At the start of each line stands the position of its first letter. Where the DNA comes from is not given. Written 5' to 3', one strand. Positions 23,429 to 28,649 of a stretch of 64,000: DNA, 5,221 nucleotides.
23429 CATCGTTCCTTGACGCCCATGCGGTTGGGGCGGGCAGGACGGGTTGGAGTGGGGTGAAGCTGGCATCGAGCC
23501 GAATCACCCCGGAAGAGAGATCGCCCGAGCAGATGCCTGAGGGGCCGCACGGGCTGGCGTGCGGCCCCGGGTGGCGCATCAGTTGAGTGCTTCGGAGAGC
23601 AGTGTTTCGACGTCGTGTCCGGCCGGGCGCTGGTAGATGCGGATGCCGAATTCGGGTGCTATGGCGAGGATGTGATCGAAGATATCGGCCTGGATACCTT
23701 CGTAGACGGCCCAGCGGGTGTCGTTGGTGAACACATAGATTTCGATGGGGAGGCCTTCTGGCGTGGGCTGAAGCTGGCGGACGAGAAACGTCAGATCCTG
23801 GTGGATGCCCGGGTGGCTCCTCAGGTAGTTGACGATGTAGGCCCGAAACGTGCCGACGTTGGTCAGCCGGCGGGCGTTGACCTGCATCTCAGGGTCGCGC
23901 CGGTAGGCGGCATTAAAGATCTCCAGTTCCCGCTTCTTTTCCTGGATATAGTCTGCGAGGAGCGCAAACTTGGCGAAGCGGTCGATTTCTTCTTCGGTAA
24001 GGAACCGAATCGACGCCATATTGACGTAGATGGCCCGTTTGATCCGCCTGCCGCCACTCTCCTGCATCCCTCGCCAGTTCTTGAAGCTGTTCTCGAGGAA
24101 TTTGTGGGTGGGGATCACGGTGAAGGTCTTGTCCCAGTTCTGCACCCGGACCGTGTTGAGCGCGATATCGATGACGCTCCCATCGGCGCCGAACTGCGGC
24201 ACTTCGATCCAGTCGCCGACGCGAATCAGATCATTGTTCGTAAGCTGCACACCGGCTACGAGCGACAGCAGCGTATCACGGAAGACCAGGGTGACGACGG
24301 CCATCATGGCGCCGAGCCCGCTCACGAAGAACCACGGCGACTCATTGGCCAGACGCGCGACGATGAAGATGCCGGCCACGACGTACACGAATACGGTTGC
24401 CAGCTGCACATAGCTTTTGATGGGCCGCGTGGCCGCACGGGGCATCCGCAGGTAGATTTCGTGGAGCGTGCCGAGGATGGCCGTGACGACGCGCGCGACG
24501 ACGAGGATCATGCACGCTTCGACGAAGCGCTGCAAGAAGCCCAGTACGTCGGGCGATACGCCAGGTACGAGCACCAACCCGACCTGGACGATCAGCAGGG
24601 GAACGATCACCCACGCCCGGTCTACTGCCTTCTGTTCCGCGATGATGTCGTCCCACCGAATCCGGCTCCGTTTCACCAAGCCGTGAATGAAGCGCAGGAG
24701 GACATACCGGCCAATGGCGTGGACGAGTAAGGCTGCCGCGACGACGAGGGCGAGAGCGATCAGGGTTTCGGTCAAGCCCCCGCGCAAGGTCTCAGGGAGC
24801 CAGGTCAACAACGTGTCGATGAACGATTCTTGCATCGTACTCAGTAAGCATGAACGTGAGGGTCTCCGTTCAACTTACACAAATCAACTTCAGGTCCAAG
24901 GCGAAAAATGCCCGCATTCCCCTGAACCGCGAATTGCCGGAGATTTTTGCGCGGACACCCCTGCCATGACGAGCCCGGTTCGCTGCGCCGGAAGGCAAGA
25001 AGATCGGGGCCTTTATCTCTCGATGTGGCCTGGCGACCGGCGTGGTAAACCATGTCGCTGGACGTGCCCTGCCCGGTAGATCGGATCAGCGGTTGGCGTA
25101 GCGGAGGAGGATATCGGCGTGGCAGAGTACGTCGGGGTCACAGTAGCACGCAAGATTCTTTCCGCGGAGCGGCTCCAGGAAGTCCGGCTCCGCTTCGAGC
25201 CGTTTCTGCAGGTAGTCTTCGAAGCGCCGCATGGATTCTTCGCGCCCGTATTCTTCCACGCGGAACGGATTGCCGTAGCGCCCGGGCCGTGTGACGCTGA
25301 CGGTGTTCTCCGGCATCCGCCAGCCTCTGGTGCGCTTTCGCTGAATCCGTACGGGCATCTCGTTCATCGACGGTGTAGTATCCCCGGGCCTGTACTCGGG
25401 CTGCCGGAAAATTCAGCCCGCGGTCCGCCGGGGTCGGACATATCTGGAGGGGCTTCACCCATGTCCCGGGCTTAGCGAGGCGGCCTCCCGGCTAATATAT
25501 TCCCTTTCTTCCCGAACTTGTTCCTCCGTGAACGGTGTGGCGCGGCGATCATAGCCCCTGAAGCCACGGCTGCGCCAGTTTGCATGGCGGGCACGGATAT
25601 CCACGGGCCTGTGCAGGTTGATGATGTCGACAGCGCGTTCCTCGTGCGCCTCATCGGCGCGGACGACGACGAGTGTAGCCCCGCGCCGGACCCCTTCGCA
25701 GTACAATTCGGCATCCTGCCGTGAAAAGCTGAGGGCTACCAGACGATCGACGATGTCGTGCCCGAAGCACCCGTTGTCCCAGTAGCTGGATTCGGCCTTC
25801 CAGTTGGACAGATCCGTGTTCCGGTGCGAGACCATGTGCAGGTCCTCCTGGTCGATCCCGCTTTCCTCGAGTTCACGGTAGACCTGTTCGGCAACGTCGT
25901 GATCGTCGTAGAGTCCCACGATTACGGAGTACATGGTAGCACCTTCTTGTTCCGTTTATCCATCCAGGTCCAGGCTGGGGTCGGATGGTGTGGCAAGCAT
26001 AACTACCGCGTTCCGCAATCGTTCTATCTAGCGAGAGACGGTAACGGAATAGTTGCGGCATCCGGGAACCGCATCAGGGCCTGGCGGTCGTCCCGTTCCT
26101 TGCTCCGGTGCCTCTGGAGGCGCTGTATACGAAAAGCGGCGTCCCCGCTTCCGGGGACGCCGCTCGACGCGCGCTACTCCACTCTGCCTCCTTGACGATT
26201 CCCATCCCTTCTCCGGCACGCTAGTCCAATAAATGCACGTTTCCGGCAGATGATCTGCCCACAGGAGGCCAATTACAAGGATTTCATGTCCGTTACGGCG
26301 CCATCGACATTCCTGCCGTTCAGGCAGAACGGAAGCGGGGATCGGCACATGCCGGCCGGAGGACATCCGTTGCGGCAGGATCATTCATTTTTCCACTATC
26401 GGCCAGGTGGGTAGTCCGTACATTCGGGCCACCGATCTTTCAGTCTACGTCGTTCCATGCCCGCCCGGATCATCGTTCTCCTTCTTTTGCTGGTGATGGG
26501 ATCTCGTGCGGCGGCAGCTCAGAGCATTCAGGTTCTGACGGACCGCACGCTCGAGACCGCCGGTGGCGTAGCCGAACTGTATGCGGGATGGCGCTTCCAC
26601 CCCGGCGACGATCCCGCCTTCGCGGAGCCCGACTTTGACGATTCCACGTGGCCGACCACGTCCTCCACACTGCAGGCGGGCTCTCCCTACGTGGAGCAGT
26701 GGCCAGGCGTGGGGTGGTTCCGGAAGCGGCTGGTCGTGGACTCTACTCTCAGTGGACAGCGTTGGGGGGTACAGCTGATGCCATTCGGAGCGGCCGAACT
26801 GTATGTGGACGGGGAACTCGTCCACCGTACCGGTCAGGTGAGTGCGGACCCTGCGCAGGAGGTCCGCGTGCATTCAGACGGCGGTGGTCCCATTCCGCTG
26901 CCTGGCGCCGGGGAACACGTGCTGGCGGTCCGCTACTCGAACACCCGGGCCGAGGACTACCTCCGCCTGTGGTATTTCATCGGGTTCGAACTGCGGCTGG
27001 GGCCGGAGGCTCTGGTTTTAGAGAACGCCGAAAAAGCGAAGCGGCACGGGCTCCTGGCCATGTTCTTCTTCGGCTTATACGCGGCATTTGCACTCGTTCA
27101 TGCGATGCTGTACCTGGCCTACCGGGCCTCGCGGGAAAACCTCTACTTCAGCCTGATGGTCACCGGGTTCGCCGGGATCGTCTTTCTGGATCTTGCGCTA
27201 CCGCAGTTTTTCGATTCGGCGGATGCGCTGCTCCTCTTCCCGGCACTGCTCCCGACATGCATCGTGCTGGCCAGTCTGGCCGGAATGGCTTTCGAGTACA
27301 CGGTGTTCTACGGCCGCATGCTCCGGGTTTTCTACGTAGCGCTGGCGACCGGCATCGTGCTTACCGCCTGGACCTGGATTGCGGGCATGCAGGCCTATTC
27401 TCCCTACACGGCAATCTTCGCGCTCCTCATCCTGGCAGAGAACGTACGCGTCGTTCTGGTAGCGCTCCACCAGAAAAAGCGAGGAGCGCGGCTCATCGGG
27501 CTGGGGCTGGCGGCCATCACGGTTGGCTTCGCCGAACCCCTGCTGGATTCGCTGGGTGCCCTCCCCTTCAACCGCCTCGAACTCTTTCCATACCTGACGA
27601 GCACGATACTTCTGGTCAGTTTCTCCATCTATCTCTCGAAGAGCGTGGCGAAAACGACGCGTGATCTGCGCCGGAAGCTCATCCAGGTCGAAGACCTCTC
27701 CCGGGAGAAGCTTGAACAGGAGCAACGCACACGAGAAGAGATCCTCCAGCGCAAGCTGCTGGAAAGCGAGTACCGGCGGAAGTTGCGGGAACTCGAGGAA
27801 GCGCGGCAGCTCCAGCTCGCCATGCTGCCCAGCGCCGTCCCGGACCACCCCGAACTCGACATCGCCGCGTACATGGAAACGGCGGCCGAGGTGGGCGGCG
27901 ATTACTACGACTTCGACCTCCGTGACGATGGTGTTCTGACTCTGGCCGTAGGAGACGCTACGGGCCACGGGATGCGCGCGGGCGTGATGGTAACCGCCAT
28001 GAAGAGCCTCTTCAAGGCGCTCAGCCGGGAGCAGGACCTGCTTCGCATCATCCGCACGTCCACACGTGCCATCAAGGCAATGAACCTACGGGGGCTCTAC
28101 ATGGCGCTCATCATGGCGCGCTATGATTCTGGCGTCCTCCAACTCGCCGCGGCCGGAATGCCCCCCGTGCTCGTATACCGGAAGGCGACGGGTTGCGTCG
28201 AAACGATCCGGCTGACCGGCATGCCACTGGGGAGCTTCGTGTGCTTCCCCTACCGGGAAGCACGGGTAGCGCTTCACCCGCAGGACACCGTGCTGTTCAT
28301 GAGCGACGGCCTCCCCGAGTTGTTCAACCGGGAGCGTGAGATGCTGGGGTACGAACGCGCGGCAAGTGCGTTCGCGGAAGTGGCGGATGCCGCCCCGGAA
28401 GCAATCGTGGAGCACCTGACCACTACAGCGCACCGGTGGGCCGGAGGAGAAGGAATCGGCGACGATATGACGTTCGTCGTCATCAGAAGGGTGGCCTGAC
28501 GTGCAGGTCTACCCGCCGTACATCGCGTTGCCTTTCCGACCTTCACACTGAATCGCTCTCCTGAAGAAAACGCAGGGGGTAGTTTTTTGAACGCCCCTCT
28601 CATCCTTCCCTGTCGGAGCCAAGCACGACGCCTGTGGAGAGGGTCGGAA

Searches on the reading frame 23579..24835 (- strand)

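Call 20: search_protein_families(library=pfam, proteins=[window:23579-24835:-], max_evalue=0.01)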
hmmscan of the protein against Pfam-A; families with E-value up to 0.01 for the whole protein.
window:23579-24835:- (418 aa): 2 families
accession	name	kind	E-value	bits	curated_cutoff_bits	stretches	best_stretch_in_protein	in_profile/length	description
PF00924.24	MS_channel_2nd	-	1.7e-14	54.1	20.2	1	187-255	1-67/68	Mechanosensitive ion channel, beta-domain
PF21082.3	MS_channel_3rd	-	1.8e-07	31.9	21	1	334-400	23-88/88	Mechanosensitive ion channel MscS, C-terminal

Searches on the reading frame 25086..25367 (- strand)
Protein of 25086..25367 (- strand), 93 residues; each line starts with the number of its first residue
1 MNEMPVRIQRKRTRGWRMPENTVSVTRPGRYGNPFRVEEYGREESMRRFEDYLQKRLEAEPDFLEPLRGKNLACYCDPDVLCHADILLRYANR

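Call 45: search_protein_families(library=pfam, proteins=[window:25086-25367:-], max_evalue=0.01)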
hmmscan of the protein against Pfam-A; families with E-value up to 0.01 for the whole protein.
window:25086-25367:- (93 aa): 1 family
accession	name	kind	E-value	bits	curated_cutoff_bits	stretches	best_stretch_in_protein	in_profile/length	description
PF14216.11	DUF4326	-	3.6e-21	76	25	1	11-88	1-81/82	Domain of unknown function (DUF4326)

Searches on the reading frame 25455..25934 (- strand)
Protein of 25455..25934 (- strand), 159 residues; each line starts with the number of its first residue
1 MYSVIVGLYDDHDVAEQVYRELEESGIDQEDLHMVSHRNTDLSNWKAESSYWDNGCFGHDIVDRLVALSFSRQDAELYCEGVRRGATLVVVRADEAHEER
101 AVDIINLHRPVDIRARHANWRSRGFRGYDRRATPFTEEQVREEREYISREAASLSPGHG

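Call 20: search_protein_families(library=pfam, proteins=[window:25455-25934:-], max_evalue=0.01)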
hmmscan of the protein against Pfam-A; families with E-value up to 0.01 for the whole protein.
window:25455-25934:- (159 aa): 1 family
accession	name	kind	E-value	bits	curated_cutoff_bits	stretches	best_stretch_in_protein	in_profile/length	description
PF11181.13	YflT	-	0.004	18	26.2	0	5-50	2-47/99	Heat induced stress protein YflT domain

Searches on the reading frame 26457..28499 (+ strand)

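Call 20: search_protein_families(library=pfam, proteins=[window:26457-28499:+], max_evalue=0.01)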
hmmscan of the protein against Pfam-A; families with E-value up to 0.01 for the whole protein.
window:26457-28499:+ (680 aa): 2 families
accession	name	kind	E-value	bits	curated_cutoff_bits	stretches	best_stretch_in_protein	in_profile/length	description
PF07228.17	SpoIIE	-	1.5e-35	123.3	25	1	490-678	1-191/192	Stage II sporulation protein E (SpoIIE)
PF07695.17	7TMR-DISM_7TM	-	6.3e-09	36.5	29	1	199-394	3-203/205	7TM diverse intracellular signalling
